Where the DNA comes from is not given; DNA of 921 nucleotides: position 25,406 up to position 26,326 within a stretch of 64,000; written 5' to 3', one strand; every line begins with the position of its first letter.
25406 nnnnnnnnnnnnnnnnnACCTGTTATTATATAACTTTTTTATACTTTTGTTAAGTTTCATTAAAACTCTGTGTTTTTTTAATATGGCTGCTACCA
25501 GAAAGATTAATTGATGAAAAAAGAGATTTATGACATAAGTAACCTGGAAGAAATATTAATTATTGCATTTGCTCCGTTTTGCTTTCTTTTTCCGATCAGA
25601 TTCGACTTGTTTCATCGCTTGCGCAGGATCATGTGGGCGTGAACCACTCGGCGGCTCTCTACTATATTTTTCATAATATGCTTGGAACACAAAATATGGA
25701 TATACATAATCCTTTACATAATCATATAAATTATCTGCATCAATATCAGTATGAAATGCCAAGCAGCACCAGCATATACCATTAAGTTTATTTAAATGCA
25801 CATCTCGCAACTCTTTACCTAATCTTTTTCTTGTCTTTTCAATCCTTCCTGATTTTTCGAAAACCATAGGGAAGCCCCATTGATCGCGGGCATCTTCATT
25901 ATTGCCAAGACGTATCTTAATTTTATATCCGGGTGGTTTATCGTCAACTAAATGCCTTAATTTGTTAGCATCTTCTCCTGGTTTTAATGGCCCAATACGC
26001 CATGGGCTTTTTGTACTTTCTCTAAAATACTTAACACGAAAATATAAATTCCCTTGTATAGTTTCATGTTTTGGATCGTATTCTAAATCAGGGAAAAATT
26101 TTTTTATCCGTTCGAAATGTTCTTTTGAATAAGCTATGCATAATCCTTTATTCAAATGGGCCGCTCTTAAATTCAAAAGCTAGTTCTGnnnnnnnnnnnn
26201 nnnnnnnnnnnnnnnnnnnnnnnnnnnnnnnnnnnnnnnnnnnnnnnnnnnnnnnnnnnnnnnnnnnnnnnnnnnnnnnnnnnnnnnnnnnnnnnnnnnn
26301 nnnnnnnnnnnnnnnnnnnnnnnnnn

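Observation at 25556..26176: Unrecognised 206-aa protein translationally coupled to the nucleotidyltransferase; possible novel accessory or sensor component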

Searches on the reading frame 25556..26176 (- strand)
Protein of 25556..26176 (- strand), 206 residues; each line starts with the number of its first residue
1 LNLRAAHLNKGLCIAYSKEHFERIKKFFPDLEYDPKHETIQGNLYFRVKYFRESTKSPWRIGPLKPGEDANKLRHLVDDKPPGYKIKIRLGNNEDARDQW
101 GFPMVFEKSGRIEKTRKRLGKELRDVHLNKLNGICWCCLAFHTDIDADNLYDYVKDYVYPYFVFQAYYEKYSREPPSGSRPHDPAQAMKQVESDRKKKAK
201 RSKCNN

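Call 3: search_protein_families(library=pfam, proteins=[window:25556-26176:-], max_evalue=1)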
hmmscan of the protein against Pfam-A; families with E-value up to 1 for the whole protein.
window:25556-26176:- (206 aa): 1 family
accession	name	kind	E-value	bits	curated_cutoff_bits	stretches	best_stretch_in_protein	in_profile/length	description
PF10387.14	DUF2442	-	0.057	14.1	23.9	1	121-155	38-71/72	Protein of unknown function (DUF2442)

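Call 4: search_protein_families(library=padloc, proteins=[window:25556-26176:-], max_evalue=1)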
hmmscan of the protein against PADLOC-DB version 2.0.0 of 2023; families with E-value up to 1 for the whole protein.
window:25556-26176:- (206 aa): 5 families
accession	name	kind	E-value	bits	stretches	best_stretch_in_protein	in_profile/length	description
PDLC00872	E2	-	1.8e-09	35.4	1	84-184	46-136/216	E2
PDLC00865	E2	-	6e-06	23.8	1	102-183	64-138/219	E2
PDLC00870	E2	-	1.4e-05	23.2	1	145-186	102-142/223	E2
PDLC00833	E1-E2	-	0.00015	19.3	1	102-171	65-128/222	E1-E2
PDLC00871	E2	-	0.00028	18.6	1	147-183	103-138/241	E2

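Call 6: find_homologous_proteins(query=window:25556-26176:-)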
Query window:25556-26176:- (206 aa): 1 proteins with E <= 0.001 among 33 candidates.
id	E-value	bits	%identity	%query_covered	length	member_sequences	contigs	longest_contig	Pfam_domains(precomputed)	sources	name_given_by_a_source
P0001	3.3e-141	486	100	100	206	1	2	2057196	-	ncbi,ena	-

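Call 7: search_solved_structures(query=window:25556-26176:-, max_evalue=10, show_alignments=3)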
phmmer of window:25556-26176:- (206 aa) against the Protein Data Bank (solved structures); distinct sequences matched with E-value up to 10: 5.
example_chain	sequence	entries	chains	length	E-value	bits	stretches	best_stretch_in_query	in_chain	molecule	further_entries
7zkx_A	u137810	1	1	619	0.24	14.2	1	132-202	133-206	SRSF protein kinase 2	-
3h7v_A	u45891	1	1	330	0.36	13.6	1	50-116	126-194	O-SUCCINYLBENZOATE SYNTHASE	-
2ozt_A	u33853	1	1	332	0.37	13.6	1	50-116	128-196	Tlr1174 protein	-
2vgm_A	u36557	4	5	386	0.97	12.2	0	140-173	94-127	DOM34 | Protein DOM34 | Dom34p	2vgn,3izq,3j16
5m1j_A1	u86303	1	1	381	0.98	12.2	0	140-173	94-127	Protein DOM34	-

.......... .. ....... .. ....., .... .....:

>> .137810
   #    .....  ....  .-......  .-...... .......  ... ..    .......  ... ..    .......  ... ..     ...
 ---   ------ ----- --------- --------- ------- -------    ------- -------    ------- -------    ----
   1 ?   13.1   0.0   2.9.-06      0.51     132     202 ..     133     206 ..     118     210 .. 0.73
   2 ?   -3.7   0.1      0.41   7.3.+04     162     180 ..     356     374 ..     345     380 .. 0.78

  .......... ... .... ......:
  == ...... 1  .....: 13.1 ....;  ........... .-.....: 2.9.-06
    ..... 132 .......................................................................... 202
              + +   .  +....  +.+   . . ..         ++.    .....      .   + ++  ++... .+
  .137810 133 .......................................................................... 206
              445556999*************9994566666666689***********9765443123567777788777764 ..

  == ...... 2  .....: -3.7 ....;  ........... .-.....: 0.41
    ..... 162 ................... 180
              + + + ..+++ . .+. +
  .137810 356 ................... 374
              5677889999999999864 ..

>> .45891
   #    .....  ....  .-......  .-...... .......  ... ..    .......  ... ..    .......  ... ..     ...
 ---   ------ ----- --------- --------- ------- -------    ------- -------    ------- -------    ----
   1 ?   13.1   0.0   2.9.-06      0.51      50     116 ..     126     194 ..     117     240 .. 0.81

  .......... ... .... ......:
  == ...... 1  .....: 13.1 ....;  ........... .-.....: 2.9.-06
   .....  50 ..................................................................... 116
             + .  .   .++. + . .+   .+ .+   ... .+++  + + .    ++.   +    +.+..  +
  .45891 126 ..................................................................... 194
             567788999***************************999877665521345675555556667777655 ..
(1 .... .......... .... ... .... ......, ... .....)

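Call 9: find_encoding_contigs(protein=P0001, flank=10000, max_places=4)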
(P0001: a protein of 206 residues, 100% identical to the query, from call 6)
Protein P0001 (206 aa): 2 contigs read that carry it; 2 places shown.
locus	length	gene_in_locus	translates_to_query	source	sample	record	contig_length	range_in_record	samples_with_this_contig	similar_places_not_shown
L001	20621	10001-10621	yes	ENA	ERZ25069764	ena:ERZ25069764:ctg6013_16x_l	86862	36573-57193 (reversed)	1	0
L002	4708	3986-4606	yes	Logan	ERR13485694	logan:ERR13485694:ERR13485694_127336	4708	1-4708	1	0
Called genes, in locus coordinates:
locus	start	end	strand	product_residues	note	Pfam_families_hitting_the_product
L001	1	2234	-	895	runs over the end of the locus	PF02739:5_3_exonuc_N, PF01367:5_3_exonuc, PF01612:DNA_pol_A_exo1, PF00476:DNA_pol_A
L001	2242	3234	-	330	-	PF00288:GHMP_kinases_N (weak), PF08544:GHMP_kinases_C (weak)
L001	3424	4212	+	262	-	PF02548:Pantoate_transf, PF01177:Asp_Glu_race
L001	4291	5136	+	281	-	PF02569:Pantoate_ligase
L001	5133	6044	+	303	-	PF27523:PSD (weak), PF02666:PS_Dcarbxylase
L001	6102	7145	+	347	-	PF01555:N6_N4_Mtase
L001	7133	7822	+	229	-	PF09573:RE_TaqI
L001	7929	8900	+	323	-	PF01734:Patatin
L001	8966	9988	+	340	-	PF18144:SMODS, PF21654:DncV-like_NTFase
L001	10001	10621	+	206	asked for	-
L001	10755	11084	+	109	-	PF02617:ClpS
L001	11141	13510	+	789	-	PF02861:Clp_N, PF13191:AAA_16 (weak), PF00004:AAA, PF17871:AAA_lid_9, PF00004:AAA, PF07724:AAA_2, PF07728:AAA_5, PF10431:ClpB_D2-small, +5 more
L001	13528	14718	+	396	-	PF00383:dCMP_cyt_deam_1, PF14437:MafB19-deam (weak), PF01872:RibD_C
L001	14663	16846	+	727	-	PF04348:LppC, PF13458:Peripla_BP_6 (weak)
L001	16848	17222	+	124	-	PF02021:UPF0102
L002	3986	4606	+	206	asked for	-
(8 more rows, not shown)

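Call 12: search_protein_families(library=ncbifam, proteins=[window:25556-26176:-], max_evalue=1)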
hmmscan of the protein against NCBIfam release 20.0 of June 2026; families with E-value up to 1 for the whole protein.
window:25556-26176:- (206 aa): 1 family
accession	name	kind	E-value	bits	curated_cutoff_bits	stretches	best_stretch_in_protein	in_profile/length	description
NF035951.1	rSAM_RumMC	equivalog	0.012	14.3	720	1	8-39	273-304/510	RumMC family radical SAM sactipeptide maturase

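Call 16: search_protein_representatives(protein=window:25556-26176:-)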
Query: 206 residues. Proteins with E-value up to 0.001 (for the whole library): 69; up to 1e-10: 25; up to 1e-30: 1. The best 69 are listed.
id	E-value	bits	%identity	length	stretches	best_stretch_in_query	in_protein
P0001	1.0e-141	486.1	100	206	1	1-206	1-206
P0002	2.3e-21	92.7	36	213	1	13-204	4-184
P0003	5.6e-21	91.5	36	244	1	21-199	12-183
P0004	2.5e-20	89.3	38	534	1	14-202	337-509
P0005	1.9e-19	86.5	40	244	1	14-188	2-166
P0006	1.2e-18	83.9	40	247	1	14-196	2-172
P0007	1.2e-18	83.8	39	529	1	10-197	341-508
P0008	6.9e-17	78.1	43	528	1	19-184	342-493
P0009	1.4e-16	77.1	35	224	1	19-196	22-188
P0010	1.2e-15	74.0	39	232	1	12-197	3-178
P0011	5.5e-15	71.9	36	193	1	11-194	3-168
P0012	6.4e-15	71.7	36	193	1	14-204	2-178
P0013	6.5e-15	71.6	38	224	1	21-197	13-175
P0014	3.7e-14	69.2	36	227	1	14-200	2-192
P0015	2.1e-13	66.7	38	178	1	102-200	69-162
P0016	3.3e-13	66.1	37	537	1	22-190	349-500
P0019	2.0e-12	63.5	36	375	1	16-198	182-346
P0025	2.9e-11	59.7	34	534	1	20-204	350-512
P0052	6.6e-05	38.9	30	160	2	102-184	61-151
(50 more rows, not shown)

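Call 17: search_protein_families(library=padloc, proteins=[P0002, P0003, P0004, P0005, P0007, P0008, P0009, P0016, P0019, P0025], max_evalue=0.001)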
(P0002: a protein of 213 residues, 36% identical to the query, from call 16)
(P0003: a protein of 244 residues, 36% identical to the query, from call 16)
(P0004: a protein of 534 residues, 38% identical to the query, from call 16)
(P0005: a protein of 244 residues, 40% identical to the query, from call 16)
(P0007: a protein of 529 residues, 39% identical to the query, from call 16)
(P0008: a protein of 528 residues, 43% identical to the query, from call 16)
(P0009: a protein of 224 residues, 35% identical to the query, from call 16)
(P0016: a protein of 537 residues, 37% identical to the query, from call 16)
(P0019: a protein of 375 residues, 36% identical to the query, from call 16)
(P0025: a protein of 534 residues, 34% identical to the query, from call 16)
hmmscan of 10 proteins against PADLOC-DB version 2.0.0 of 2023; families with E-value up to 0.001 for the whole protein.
P0002 (213 aa): 8 families
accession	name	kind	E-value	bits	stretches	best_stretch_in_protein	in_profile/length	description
PDLC00872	E2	-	1.5e-27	94.5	2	9-171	5-142/216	E2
PDLC00865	E2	-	9.3e-22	75.5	2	60-175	41-149/219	E2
PDLC00871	E2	-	2.2e-15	55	1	9-179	8-153/241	E2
PDLC00833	E1-E2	-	3.1e-15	54.3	2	63-178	45-153/222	E1-E2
PDLC00861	E2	-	9.4e-10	36.4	1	67-198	54-196/232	E2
PDLC00870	E2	-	2e-09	35.8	1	58-170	42-145/223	E2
PDLC00859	E2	-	8.8e-08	30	1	60-169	42-145/221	E2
PDLC04917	PDC-S12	-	8.6e-06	23.8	1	170-197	190-217/218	-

P0003 (244 aa): 8 families
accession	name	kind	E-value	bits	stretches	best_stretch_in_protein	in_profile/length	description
PDLC00872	E2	-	1.5e-20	71.7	1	10-219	6-194/216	E2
PDLC00865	E2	-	2.8e-17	60.9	1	66-238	46-216/219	E2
PDLC00871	E2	-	9.7e-17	59.4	1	60-236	27-216/241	E2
PDLC00833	E1-E2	-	3.1e-10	37.9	1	109-217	79-196/222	E1-E2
PDLC00861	E2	-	6.1e-10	37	1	83-215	58-198/232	E2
PDLC00870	E2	-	4.9e-09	34.5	1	62-212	45-190/223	E2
PDLC00859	E2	-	5.6e-05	20.8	1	60-236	25-215/221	E2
PDLC04917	PDC-S12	-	0.00092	17.2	1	189-212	194-217/218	-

P0004 (534 aa): 38 families (the best 25 are shown)
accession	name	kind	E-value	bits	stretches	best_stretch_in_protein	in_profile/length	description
PDLC00774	Cyclase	-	4.8e-94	313.1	1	2-295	3-294/316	oligonucleotide-cyclase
PDLC00795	Cyclase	-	1.5e-43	147.1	1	1-292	2-322/340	oligonucleotide-cyclase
PDLC00824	Cyclase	-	5e-43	145.6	1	11-312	19-341/466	oligonucleotide-cyclase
PDLC00783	Cyclase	-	1.8e-38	130.4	1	2-286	3-309/349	oligonucleotide-cyclase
PDLC00778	Cyclase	-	2.8e-34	116.7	1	10-283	12-299/455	oligonucleotide-cyclase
PDLC00768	Cyclase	-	3.1e-31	106.5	2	137-288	198-347/380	oligonucleotide-cyclase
PDLC00781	Cyclase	-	3.3e-29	100.1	2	138-288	196-345/380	oligonucleotide-cyclase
PDLC00775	Cyclase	-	4.2e-28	96.5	2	138-293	205-361/389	oligonucleotide-cyclase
PDLC00806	Cyclase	-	3.1e-25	86.8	2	138-288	209-362/396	oligonucleotide-cyclase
PDLC00782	Cyclase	-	2.1e-23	81.1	2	138-287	225-378/417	oligonucleotide-cyclase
PDLC00799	Cyclase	-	3.3e-23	80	1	12-286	14-315/449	oligonucleotide-cyclase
PDLC00793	Cyclase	-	1.3e-22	78.6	1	3-221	3-220/462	oligonucleotide-cyclase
PDLC00787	Cyclase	-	4e-21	73.7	1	7-204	7-205/333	oligonucleotide-cyclase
PDLC00823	Cyclase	-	6.2e-20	70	1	4-287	6-282/285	oligonucleotide-cyclase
PDLC00798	Cyclase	-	8e-20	69.5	1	3-300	3-309/344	oligonucleotide-cyclase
PDLC00872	E2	-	1.7e-14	51.9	1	341-491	5-136/216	E2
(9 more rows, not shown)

P0005 (244 aa): 9 families
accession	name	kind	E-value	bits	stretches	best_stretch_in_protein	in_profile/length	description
PDLC00872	E2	-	9.6e-26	88.6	1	7-230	6-205/216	E2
PDLC00865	E2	-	1.8e-19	68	1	59-227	43-205/219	E2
PDLC00833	E1-E2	-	2e-15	54.9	1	57-218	42-200/222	E1-E2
PDLC00870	E2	-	4.7e-13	47.7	1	61-210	48-190/223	E2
PDLC00861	E2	-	2.2e-11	41.7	1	63-211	53-196/232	E2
PDLC00871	E2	-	3.9e-11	41.1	1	58-209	44-188/241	E2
PDLC00859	E2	-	2.1e-09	35.2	1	56-211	41-193/221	E2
PDLC04917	PDC-S12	-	2e-06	25.9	1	163-210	164-217/218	-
PDLC00862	E2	-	8.5e-05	20.6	1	95-152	83-137/150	E2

P0007 (529 aa): 42 families (the best 25 are shown)
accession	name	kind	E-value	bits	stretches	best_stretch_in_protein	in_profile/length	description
PDLC00793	Cyclase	-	7.2e-121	402.5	1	5-428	1-404/462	oligonucleotide-cyclase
PDLC00787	Cyclase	-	9.2e-106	351.9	1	5-316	1-320/333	oligonucleotide-cyclase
PDLC00798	Cyclase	-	2e-56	189.9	1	5-309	1-308/344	oligonucleotide-cyclase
PDLC00774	Cyclase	-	6.7e-35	118.8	1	9-315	6-304/316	oligonucleotide-cyclase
PDLC00815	Cyclase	-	1.9e-34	117.5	2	18-180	22-190/393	oligonucleotide-cyclase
PDLC00816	Cyclase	-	1.4e-33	114.5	2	17-169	23-182/542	oligonucleotide-cyclase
PDLC00773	Cyclase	-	1.5e-33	114.8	1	27-322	22-319/334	oligonucleotide-cyclase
PDLC00780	Cyclase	-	3.2e-33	113.4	2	16-161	17-179/388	oligonucleotide-cyclase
PDLC00822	Cyclase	-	1.8e-27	94.6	2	138-311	183-357/375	oligonucleotide-cyclase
PDLC00795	Cyclase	-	3.1e-27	93.5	1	5-311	2-332/340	oligonucleotide-cyclase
PDLC00770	Cyclase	-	8.3e-23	79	2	16-146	16-154/509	oligonucleotide-cyclase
PDLC00823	Cyclase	-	2e-22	78.2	1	11-297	9-282/285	oligonucleotide-cyclase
PDLC00824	Cyclase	-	9.9e-21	72.1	1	16-321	19-340/466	oligonucleotide-cyclase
PDLC00800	Cyclase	-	1e-16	59.4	1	18-137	27-150/420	oligonucleotide-cyclase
PDLC00872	E2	-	1.8e-16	58.2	1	351-494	7-135/216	E2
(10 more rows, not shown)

P0008 (528 aa): 39 families (the best 25 are shown)
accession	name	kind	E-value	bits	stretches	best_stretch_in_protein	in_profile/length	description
PDLC00774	Cyclase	-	4.8e-105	349.2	1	2-304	3-291/316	oligonucleotide-cyclase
PDLC00795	Cyclase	-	1.4e-45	153.8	1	1-307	2-325/340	oligonucleotide-cyclase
PDLC00824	Cyclase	-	5.9e-44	148.6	1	12-304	20-318/466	oligonucleotide-cyclase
PDLC00783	Cyclase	-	2.6e-38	129.9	1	3-298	4-309/349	oligonucleotide-cyclase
PDLC00778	Cyclase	-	3.7e-31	106.4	1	7-297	8-301/455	oligonucleotide-cyclase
PDLC00768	Cyclase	-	6.4e-31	105.5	2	146-300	199-347/380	oligonucleotide-cyclase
PDLC00775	Cyclase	-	2.5e-28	97.3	2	146-301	205-357/389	oligonucleotide-cyclase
PDLC00781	Cyclase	-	9.9e-26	88.7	2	146-300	196-345/380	oligonucleotide-cyclase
PDLC00799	Cyclase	-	5.1e-25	86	1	10-298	12-315/449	oligonucleotide-cyclase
PDLC00782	Cyclase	-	1.7e-23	81.4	2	146-301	225-380/417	oligonucleotide-cyclase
PDLC00806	Cyclase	-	4e-23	79.8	2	146-300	209-362/396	oligonucleotide-cyclase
PDLC00872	E2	-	4.3e-20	70.1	1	343-501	7-144/216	E2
PDLC00793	Cyclase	-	6e-20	69.8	1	1-303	1-302/462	oligonucleotide-cyclase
PDLC00796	Cyclase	-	2.9e-18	64.4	1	1-301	1-287/432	oligonucleotide-cyclase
PDLC00865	E2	-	1.2e-17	62.1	1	391-503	40-149/219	E2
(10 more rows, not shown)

P0009 (224 aa): 6 families
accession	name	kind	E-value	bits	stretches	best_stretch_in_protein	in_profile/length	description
PDLC00872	E2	-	1e-16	59.1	1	19-187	3-147/216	E2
PDLC00871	E2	-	5e-12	44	1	118-183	77-146/241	E2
PDLC00865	E2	-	1.2e-11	42.4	1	117-189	76-152/219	E2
PDLC00833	E1-E2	-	6.6e-11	40.1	1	116-214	76-196/222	E1-E2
PDLC00861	E2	-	4.1e-08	31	1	116-177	81-145/232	E2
PDLC00870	E2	-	1.5e-06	26.4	1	68-185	43-149/223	E2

P0016 (537 aa): 44 families (the best 25 are shown)
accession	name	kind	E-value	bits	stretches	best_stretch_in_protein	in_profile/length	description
PDLC00793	Cyclase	-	7.1e-108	359.7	1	1-296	1-302/462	oligonucleotide-cyclase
PDLC00787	Cyclase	-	1.7e-95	318.1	1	1-310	1-320/333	oligonucleotide-cyclase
PDLC00798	Cyclase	-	6.8e-51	171.7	1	5-291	5-294/344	oligonucleotide-cyclase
PDLC00815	Cyclase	-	6.8e-37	125.5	2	12-174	20-188/393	oligonucleotide-cyclase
PDLC00774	Cyclase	-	6.6e-35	118.8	1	3-297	4-291/316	oligonucleotide-cyclase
PDLC00780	Cyclase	-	1.1e-34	118.3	2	7-161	9-183/388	oligonucleotide-cyclase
PDLC00816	Cyclase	-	1.7e-34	117.6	2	11-170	21-188/542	oligonucleotide-cyclase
PDLC00773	Cyclase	-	5.8e-28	96.4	1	44-301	46-300/334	oligonucleotide-cyclase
PDLC00770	Cyclase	-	5.4e-23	79.6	2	11-144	15-156/509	oligonucleotide-cyclase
PDLC00795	Cyclase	-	1.7e-22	78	1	3-292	4-317/340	oligonucleotide-cyclase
PDLC00822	Cyclase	-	4.5e-22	76.9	2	134-311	183-362/375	oligonucleotide-cyclase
PDLC00823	Cyclase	-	1.6e-21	75.2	1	3-179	5-174/285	oligonucleotide-cyclase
PDLC00824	Cyclase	-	3.6e-20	70.2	1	6-278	13-295/466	oligonucleotide-cyclase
PDLC00778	Cyclase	-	1.6e-18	64.8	1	5-271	6-277/455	oligonucleotide-cyclase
PDLC00809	Cyclase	-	1.8e-15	55.3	1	4-292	5-293/295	oligonucleotide-cyclase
PDLC00872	E2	-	2.1e-14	51.5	1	346-494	6-136/216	E2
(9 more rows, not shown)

P0019 (375 aa): 27 families (the best 25 are shown)
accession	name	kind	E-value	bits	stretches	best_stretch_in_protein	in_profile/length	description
PDLC00774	Cyclase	-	7e-42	141.7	1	9-147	164-299/316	oligonucleotide-cyclase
PDLC00783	Cyclase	-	1e-17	62.2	1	5-143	180-319/349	oligonucleotide-cyclase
PDLC00768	Cyclase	-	3.8e-16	56.8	1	12-139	227-351/380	oligonucleotide-cyclase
PDLC00799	Cyclase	-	1.8e-15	54.5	1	10-136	191-318/449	oligonucleotide-cyclase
PDLC00824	Cyclase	-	2e-15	54.6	1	11-140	185-319/466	oligonucleotide-cyclase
PDLC00795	Cyclase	-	9.7e-15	52.5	1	7-147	173-330/340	oligonucleotide-cyclase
PDLC00778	Cyclase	-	4e-14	50.3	1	9-133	177-302/455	oligonucleotide-cyclase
PDLC00781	Cyclase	-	4.8e-14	50.2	1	11-139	223-349/380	oligonucleotide-cyclase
PDLC00775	Cyclase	-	1.1e-12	45.7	1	12-138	233-359/389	oligonucleotide-cyclase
PDLC00782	Cyclase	-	5.3e-12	43.6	1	9-137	252-381/417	oligonucleotide-cyclase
PDLC00806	Cyclase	-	2.6e-11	40.9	1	12-142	237-369/396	oligonucleotide-cyclase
PDLC00773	Cyclase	-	6e-10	37.2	1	10-164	165-326/334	oligonucleotide-cyclase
PDLC00865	E2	-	4.4e-09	34.1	1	187-345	12-152/219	E2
PDLC00796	Cyclase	-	5.3e-09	33.9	1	9-141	164-292/432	oligonucleotide-cyclase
PDLC00823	Cyclase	-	8.3e-09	33.5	1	10-134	160-282/285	oligonucleotide-cyclase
PDLC00872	E2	-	1.4e-08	32.4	1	185-331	6-135/216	E2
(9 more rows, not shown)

P0025 (534 aa): 31 families (the best 25 are shown)
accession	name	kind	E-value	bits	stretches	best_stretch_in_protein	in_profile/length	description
PDLC00783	Cyclase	-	4.1e-117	389.1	1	1-315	1-329/349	oligonucleotide-cyclase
PDLC00778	Cyclase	-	9.1e-82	273.3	1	1-312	1-319/455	oligonucleotide-cyclase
PDLC00799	Cyclase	-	1.4e-80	269.1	1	1-313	1-328/449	oligonucleotide-cyclase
PDLC00774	Cyclase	-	8.4e-60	200.6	1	1-312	1-302/316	oligonucleotide-cyclase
PDLC00824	Cyclase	-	3.4e-35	119.8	1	15-309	21-320/466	oligonucleotide-cyclase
PDLC00795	Cyclase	-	2.1e-32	110.6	1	2-232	2-243/340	oligonucleotide-cyclase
PDLC00768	Cyclase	-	8.5e-22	75.5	2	134-262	191-313/380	oligonucleotide-cyclase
PDLC00775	Cyclase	-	6.4e-19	66.3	2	135-247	200-304/389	oligonucleotide-cyclase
PDLC00781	Cyclase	-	7.4e-19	66.1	2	142-245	196-292/380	oligonucleotide-cyclase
PDLC00787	Cyclase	-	1.6e-18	65.2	1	6-236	5-231/333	oligonucleotide-cyclase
PDLC00823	Cyclase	-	1.3e-16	59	1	13-297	13-283/285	oligonucleotide-cyclase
PDLC00806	Cyclase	-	1.2e-15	55.2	2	140-246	207-311/396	oligonucleotide-cyclase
PDLC00793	Cyclase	-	6.5e-14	49.9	1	5-236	4-231/462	oligonucleotide-cyclase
PDLC00780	Cyclase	-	7.8e-14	49.6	1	14-294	18-314/388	oligonucleotide-cyclase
PDLC00782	Cyclase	-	6.1e-13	46.7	1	143-251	228-331/417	oligonucleotide-cyclase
PDLC00872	E2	-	8.3e-11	39.8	1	403-492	45-136/216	E2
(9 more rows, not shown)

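Call 20: search_solved_structures(query=A1, max_evalue=10, show_alignments=3)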
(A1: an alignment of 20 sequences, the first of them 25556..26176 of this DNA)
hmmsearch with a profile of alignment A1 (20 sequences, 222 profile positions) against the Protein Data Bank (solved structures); distinct sequences matched with E-value up to 10: 20.
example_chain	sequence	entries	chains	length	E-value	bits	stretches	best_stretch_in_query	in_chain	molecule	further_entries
9l6b_C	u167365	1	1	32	4.2e-06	29.5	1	176-197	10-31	UPF0225 protein YchJ -C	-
3iqy_A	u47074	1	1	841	2.6e-05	26.9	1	157-198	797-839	Protein translocase subunit secA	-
1tf2_A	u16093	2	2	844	2.7e-05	26.9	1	157-198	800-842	Preprotein translocase secA subunit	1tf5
1ozb_I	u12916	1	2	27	4.5e-05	26.2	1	178-199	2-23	Preprotein translocase secA subunit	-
1sx0_A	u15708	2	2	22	7.8e-05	25.4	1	178-196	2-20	SecA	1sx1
1tm6_A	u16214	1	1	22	0.00013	24.7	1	180-196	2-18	Preprotein translocase secA subunit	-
2i9w_A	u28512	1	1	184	0.0002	24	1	144-197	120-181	Hypothetical protein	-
2h2y_A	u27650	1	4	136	0.11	15.1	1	39-124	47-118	Ubiquitin-conjugating enzyme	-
2jq5_A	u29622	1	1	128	0.21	14.2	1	183-198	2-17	SEC-C motif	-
2fo3_A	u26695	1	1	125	0.28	13.8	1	49-125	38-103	Ubiquitin-conjugating enzyme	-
9l6b_A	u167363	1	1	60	0.94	12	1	181-199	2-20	UPF0225 protein YchJ -A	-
4arq_A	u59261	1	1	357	1.5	11.4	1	43-111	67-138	PESTICIN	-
4arq_B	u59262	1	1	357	1.5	11.4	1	43-111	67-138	PESTICIN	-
4exm_A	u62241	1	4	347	1.8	11.1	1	44-111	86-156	Pesticin, Lysozyme Chimera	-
4aqn_A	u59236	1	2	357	2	11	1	44-111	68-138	PESTICIN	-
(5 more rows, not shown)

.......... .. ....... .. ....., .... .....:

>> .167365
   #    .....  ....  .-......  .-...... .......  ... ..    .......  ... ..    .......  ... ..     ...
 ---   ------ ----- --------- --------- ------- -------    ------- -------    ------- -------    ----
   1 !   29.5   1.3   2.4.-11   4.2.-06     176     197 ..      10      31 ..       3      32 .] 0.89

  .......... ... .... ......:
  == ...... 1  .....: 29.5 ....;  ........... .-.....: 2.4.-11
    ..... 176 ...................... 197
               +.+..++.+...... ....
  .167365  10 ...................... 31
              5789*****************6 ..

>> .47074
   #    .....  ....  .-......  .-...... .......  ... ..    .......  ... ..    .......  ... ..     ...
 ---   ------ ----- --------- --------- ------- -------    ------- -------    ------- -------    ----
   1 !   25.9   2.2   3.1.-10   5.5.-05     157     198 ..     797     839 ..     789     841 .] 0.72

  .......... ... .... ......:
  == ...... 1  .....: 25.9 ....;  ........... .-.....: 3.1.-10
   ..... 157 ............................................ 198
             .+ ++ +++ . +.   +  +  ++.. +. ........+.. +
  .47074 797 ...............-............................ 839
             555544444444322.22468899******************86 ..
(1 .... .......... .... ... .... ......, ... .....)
